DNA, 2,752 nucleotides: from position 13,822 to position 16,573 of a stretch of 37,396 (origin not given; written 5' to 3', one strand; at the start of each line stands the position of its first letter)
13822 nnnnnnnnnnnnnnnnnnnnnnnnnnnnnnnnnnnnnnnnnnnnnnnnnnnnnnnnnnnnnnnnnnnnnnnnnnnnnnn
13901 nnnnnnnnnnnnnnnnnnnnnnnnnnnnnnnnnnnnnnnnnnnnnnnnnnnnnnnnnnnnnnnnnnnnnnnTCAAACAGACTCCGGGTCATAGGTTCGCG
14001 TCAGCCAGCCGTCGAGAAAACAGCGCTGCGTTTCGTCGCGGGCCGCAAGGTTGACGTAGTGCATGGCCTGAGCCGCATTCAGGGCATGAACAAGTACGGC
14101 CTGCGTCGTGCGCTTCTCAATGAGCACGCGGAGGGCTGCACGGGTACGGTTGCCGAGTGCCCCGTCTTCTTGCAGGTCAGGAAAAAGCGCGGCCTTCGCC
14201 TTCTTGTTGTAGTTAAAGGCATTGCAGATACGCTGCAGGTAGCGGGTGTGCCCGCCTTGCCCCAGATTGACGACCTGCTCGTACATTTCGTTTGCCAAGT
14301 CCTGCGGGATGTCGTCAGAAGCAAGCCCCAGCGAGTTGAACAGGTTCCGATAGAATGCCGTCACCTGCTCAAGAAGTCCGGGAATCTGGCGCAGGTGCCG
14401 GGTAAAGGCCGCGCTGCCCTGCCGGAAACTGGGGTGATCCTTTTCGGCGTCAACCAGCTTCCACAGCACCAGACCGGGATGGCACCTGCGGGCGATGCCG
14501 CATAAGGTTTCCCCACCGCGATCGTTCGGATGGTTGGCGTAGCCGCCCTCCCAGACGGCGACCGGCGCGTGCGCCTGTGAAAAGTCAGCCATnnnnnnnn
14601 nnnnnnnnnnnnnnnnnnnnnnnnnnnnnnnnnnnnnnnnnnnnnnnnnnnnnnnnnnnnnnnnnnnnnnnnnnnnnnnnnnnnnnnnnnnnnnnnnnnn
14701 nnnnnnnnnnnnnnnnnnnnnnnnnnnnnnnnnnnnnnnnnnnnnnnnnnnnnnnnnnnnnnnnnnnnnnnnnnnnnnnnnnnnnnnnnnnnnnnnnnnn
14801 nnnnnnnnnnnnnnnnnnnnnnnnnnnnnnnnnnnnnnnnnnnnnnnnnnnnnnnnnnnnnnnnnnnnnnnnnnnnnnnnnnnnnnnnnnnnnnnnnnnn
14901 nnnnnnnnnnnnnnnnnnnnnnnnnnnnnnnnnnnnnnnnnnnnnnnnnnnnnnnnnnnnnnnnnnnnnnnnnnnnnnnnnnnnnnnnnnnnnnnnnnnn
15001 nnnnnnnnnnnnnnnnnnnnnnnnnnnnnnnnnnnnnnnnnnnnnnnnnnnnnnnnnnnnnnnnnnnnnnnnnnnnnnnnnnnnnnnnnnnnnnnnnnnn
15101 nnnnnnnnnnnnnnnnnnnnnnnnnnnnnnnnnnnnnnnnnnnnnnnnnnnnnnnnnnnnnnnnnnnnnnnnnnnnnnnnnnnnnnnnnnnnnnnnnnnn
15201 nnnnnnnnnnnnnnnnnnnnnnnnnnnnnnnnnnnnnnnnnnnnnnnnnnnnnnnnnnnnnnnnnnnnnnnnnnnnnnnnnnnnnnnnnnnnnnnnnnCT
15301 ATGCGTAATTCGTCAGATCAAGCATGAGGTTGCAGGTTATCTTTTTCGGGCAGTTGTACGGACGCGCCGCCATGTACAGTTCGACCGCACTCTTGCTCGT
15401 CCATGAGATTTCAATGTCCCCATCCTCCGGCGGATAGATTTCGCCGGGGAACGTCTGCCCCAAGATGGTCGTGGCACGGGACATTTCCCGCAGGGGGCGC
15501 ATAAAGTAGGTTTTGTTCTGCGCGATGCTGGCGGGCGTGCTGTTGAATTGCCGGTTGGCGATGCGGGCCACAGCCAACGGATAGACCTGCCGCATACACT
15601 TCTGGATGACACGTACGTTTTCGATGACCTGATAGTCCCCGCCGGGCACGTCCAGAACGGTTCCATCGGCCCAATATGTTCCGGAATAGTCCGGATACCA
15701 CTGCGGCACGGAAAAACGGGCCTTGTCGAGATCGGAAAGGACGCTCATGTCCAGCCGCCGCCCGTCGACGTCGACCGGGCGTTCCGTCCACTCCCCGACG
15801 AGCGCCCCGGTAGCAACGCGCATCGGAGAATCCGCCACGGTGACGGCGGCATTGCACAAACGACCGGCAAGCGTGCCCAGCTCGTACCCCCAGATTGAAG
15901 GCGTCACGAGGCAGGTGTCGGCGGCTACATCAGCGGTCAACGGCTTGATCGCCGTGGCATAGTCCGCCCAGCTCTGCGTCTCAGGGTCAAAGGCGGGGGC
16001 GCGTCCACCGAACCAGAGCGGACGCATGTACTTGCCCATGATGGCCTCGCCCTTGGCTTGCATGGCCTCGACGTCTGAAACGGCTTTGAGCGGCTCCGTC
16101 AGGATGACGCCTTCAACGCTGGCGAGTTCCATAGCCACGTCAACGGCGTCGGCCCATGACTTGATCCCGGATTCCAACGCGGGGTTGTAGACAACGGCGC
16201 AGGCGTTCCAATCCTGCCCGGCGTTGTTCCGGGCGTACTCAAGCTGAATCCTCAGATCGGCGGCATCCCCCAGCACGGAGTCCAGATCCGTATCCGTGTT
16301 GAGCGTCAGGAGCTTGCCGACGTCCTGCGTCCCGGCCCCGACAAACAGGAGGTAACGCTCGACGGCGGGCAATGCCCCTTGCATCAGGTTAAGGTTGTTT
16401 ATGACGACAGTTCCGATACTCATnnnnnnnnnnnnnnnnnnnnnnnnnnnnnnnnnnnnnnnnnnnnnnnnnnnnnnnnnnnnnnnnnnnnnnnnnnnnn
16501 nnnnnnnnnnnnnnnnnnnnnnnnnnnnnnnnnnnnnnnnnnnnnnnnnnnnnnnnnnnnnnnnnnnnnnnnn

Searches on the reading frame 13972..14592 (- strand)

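Call 38: search_protein_families(library=pfam, proteins=[window:13972-14592:-], max_evalue=0.001)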
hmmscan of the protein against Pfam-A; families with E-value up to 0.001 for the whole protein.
window:13972-14592:- (206 aa): 2 families
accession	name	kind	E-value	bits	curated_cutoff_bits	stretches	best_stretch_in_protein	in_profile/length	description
PF09374.15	PG_binding_3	-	9.7e-15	55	24.6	1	117-199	4-74/76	Predicted Peptidoglycan domain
PF05838.17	Glyco_hydro_108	-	2.1e-11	44.6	21.2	1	11-111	4-85/85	Glycosyl hydrolase 108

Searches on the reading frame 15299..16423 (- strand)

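Call 39: search_protein_families(library=pfam, proteins=[window:15299-16423:-], max_evalue=0.001)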
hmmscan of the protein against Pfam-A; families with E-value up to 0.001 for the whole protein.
window:15299-16423:- (374 aa): 1 family
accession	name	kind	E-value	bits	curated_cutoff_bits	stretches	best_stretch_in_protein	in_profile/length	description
PF10758.14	DUF2586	-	7e-130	434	26.4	1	4-371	2-386/386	Protein of unknown function (DUF2586)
